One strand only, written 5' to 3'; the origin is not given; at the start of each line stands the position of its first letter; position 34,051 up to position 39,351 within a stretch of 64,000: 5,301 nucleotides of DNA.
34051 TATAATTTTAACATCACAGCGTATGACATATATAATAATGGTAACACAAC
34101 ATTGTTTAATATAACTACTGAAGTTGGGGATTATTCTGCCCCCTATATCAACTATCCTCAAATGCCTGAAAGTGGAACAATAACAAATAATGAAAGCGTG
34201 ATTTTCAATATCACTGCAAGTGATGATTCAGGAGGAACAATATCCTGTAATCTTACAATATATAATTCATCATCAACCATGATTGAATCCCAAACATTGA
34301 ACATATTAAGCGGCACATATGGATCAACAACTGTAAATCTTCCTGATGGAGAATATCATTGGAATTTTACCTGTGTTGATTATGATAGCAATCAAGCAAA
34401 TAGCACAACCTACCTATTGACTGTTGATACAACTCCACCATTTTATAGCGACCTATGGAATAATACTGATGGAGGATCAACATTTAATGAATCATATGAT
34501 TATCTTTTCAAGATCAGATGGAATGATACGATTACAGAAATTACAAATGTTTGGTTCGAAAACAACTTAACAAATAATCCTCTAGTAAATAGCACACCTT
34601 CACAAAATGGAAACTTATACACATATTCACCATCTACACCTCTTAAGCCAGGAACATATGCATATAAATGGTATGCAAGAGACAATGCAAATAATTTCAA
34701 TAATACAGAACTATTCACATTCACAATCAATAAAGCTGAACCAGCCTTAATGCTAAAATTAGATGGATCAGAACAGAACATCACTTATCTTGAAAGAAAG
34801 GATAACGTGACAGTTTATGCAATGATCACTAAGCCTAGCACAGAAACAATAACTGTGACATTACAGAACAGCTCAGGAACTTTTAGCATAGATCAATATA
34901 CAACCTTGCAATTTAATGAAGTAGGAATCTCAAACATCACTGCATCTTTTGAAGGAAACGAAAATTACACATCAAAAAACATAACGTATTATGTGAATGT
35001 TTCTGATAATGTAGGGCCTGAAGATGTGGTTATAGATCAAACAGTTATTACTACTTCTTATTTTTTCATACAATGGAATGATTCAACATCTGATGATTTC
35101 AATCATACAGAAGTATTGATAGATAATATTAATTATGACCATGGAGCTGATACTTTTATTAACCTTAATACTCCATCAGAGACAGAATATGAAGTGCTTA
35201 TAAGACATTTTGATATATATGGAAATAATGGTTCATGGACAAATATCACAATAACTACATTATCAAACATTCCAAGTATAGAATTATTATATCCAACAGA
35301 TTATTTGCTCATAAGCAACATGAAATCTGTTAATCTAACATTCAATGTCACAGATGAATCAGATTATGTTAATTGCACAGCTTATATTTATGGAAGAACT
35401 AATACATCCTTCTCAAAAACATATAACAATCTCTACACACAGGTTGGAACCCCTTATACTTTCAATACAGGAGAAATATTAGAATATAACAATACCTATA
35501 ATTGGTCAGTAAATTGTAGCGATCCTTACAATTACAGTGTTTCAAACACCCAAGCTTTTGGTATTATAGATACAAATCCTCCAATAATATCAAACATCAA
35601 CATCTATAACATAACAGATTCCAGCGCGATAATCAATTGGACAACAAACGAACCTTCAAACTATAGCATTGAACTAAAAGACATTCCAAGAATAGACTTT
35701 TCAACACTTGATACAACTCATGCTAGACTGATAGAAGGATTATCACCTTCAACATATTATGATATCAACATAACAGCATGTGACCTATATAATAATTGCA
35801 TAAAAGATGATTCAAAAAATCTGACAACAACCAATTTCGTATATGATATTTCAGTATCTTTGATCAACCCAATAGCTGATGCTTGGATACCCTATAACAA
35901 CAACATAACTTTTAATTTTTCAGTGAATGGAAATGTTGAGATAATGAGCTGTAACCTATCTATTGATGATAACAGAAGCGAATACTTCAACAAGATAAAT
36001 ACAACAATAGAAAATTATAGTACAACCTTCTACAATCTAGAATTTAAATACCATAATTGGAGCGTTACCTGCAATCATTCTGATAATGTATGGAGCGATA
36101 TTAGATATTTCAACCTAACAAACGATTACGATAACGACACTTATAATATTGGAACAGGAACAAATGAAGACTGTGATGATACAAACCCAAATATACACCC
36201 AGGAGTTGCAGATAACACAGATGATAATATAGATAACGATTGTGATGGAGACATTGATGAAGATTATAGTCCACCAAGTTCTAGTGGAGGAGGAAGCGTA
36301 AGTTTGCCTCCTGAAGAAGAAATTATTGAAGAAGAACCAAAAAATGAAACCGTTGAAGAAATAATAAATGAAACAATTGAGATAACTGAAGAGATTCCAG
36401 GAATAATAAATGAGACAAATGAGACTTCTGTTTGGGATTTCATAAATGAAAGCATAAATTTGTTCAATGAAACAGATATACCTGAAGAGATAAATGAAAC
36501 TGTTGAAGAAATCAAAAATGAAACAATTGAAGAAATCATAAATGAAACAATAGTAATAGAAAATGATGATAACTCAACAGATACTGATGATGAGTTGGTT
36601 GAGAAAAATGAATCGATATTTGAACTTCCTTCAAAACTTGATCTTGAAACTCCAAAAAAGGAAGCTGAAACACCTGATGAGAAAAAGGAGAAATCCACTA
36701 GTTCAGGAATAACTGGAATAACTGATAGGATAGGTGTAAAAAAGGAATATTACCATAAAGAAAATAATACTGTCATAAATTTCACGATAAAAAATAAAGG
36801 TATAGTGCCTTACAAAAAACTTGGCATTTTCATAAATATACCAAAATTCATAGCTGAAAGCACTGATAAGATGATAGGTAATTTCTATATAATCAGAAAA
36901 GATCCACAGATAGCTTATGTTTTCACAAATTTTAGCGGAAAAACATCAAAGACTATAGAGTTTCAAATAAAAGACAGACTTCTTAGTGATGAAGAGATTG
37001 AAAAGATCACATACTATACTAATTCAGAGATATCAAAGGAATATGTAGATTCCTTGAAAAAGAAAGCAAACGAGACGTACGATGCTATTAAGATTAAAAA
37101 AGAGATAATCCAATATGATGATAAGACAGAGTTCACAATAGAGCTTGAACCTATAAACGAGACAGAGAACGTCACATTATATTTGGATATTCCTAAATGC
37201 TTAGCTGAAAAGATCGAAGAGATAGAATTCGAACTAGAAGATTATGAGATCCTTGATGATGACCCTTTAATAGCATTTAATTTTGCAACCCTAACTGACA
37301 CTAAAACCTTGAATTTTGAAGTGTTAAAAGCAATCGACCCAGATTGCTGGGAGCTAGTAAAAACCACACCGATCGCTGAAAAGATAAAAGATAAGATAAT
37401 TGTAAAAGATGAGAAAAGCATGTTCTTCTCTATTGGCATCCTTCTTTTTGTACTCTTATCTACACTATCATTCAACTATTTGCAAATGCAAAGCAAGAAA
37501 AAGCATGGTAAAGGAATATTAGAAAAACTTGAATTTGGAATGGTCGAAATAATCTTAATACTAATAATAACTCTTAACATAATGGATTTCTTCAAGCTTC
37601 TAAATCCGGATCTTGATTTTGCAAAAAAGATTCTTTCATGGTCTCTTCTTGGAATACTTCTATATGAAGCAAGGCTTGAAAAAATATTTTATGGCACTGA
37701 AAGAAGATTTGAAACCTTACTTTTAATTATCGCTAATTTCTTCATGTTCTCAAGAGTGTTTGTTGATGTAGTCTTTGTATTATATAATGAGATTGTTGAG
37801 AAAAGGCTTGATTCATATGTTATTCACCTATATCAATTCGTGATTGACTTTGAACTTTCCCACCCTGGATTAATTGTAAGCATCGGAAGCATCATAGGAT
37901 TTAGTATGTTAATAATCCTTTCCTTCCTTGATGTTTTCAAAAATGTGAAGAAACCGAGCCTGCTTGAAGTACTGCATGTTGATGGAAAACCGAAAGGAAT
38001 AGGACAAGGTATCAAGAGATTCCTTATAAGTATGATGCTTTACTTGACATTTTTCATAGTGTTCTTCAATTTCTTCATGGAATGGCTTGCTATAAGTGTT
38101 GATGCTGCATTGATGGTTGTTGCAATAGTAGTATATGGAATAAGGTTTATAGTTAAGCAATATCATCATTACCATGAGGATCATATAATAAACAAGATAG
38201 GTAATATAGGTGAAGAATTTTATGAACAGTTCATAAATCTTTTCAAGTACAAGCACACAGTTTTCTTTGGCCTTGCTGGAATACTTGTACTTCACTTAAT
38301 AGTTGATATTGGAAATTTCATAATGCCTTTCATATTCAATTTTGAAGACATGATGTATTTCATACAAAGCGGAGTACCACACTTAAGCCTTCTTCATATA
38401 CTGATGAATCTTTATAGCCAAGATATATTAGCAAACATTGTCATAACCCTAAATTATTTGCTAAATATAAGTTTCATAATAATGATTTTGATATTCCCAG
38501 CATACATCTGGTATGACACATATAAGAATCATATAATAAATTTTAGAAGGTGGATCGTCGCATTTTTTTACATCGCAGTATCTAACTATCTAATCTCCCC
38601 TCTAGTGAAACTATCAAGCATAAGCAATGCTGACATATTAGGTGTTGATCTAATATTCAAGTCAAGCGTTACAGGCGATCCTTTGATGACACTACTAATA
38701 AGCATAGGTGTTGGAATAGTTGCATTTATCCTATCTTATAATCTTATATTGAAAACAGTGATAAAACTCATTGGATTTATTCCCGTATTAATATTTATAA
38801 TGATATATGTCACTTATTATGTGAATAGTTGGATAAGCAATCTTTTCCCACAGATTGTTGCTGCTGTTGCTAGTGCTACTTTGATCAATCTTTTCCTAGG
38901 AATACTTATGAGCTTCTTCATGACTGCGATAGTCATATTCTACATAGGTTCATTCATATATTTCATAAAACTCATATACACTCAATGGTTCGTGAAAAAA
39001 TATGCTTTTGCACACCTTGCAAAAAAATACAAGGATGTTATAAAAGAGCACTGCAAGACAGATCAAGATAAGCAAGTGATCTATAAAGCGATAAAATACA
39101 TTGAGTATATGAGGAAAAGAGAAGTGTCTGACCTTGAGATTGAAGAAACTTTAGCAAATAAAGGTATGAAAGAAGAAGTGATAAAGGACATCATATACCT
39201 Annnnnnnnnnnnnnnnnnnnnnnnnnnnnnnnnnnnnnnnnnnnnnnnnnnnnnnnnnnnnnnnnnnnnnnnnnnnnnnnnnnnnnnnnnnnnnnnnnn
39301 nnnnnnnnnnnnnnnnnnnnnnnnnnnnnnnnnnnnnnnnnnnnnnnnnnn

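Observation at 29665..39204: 3179-aa surface giant: beta-helix + FN3 + Cys-rich D/C motif + acidic NET repeats + ~550-aa polytopic C-terminal membrane domain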

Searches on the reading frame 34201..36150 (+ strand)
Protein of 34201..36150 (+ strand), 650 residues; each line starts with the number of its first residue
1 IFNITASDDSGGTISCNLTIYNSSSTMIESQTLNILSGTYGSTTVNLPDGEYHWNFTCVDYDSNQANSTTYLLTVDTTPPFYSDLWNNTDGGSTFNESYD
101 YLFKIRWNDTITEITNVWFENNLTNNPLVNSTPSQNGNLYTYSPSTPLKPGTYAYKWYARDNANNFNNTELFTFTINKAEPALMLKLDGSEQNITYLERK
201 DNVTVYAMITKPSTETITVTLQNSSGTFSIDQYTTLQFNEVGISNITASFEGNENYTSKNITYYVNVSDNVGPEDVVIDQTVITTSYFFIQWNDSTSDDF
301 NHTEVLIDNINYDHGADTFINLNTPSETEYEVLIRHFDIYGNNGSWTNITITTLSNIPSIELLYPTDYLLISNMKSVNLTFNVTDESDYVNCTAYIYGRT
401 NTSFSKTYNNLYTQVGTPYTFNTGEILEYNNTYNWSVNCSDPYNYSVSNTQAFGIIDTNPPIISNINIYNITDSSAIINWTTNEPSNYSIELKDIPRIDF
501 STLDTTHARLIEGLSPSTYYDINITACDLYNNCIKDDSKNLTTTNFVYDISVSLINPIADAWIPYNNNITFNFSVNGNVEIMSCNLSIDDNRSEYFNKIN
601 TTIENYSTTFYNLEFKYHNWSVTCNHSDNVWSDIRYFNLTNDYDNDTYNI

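Call 60: search_protein_families(library=pfam, proteins=[window:34201-36150:+], max_evalue=5)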
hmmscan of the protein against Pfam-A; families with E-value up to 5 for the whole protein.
window:34201-36150:+ (650 aa): 8 families
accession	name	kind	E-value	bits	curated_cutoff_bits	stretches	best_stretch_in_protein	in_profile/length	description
PF19077.6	Big_13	-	8.7e-06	26.6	27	2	32-77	56-102/102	Bacterial Ig-like domain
PF00041.27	fn3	-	0.0011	19.6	25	1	464-527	4-69/84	Fibronectin type III domain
PF16640.11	Big_3_5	-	0.0089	17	35.5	1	200-267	11-87/88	Bacterial Ig-like domain (group 3)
PF22423.2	AmyB_C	-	0.033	14.5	27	1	183-225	4-45/88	Alpha-amylase-like, C-terminal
PF06125.17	DUF961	-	0.037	15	25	0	213-269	46-98/100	Bacterial protein of unknown function (DUF961)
PF11033.13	ComJ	-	0.058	13.6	25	1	41-74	87-120/122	Competence protein J (ComJ)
PF19116.6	DUF5801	-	0.22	12.2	27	1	161-269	28-124/137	Domain of unknown function (DUF5801)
PF22546.2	2CompART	-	0.59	10.8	27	1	135-210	7-82/120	2-Component system ADP-ribosyltransferase domain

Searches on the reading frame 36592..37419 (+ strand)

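Call 60: search_protein_families(library=pfam, proteins=[window:36592-37419:+], max_evalue=5)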
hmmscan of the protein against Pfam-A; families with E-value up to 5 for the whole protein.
window:36592-37419:+ (276 aa): 2 families
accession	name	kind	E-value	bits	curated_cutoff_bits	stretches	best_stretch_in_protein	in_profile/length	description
PF20377.3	DUF6672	-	0.015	15.5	24.3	1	47-101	81-133/152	Family of unknown function (DUF6672)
PF02883.26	Alpha_adaptinC2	-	0.096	13.4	27.6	1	46-87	12-53/111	Adaptin C-terminal domain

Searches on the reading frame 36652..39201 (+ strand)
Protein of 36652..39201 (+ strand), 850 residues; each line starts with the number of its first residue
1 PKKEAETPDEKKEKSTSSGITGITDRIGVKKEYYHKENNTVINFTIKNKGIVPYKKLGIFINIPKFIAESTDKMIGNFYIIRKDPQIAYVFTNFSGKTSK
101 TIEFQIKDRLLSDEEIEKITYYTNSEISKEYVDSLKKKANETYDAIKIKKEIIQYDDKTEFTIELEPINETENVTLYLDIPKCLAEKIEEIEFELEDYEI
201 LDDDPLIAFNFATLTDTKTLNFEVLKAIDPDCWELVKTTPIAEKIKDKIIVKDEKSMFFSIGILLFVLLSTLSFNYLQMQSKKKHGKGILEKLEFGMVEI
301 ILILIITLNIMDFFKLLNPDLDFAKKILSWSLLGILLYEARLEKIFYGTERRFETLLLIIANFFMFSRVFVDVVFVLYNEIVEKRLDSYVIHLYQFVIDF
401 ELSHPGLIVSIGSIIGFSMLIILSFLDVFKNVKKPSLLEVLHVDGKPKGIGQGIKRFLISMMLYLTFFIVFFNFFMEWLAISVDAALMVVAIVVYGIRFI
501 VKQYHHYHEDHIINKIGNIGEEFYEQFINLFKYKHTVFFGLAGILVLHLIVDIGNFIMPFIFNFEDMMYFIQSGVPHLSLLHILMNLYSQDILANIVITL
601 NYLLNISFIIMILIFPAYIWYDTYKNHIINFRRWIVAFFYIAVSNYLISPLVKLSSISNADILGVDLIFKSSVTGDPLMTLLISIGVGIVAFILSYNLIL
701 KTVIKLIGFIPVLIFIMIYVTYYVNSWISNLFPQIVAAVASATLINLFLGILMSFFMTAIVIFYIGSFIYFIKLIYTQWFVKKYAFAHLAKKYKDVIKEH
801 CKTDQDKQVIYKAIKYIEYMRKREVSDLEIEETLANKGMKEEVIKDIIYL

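Call 67: predict_structure(alignment_id=A5)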
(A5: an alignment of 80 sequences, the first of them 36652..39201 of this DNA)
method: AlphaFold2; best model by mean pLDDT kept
length: 850 residues; sequences in the alignment: 80
mean_pLDDT: 88.9   pTM: 0.75
mean pLDDT of the five models: 88.9, 87.5, 87.1, 85.9, 85.8
residues with pLDDT >= 90: 547; 70-90: 259; 50-70: 23; < 50: 21
segments of 3 or more residues with pLDDT < 50: 1-21
pLDDT, mean of each block of 10 residues (from residue 1): 31 33 71 97 92 90 96 96 92 90 97 97 88 84 93 95 93 92 89 90 80 94 91 92 69 79 86 84 77 77 88 91 91 91 96 96 94 91 89 93 91 96 97 97 97 97 95 85 79 83 71 81 90 95 94 89 81 80 95 97 97 95 87 96 98 90 90 94 98 95 92 97 95 95 93 94 96 91 79 86 92 91 93 95 87
secondary structure, 60 per line:
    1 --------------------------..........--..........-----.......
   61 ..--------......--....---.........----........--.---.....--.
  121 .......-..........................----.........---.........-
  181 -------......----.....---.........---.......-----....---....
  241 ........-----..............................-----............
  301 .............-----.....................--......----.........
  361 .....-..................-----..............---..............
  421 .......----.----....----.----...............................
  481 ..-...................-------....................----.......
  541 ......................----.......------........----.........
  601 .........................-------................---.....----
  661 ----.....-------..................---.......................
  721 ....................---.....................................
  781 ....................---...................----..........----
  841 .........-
elements in order (helices of 4 or more, strands of 3 or more residues): E27-36 E39-48 E54-62 E74-76 E79-82 E86-94 E99-106 H113-117 E120-127 H129-145 E146-154 E159-167 E171-179 E191-193 E198-202 E206-214 E218-224 H230-233 E237-245 H254-283 H289-313 H319-339 H342-347 H352-365 H367-384 H390-403 H407-427 H437-440 H450-482 H484-502 H510-529 H534-562 H567-573 H580-587 H592-625 H633-648 E652-656 E665-669 H677-694 H698-740 H744-800 H804-822 H827-836 H841-849

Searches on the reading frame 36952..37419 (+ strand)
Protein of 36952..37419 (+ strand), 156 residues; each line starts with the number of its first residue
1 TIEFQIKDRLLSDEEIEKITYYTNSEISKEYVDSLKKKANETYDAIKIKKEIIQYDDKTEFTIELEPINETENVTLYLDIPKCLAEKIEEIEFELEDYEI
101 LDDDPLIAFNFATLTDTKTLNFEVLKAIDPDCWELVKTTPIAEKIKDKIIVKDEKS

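Call 80: find_homologous_proteins(query=A6, max_evalue=0.001)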
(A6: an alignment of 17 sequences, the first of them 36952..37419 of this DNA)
Query A6 (17 sequences): 2326 candidates shared short words with the query, none scored E <= 0.001.

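Call 82: search_solved_structures(query=A6, max_evalue=10)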
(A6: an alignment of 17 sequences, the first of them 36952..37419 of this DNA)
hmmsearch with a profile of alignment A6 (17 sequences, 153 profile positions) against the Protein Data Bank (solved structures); distinct sequences matched with E-value up to 10: 1.
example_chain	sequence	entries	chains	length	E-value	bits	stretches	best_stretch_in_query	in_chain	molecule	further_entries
7uw9_G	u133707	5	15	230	1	12.6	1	10-69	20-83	V-type proton ATPase subunit E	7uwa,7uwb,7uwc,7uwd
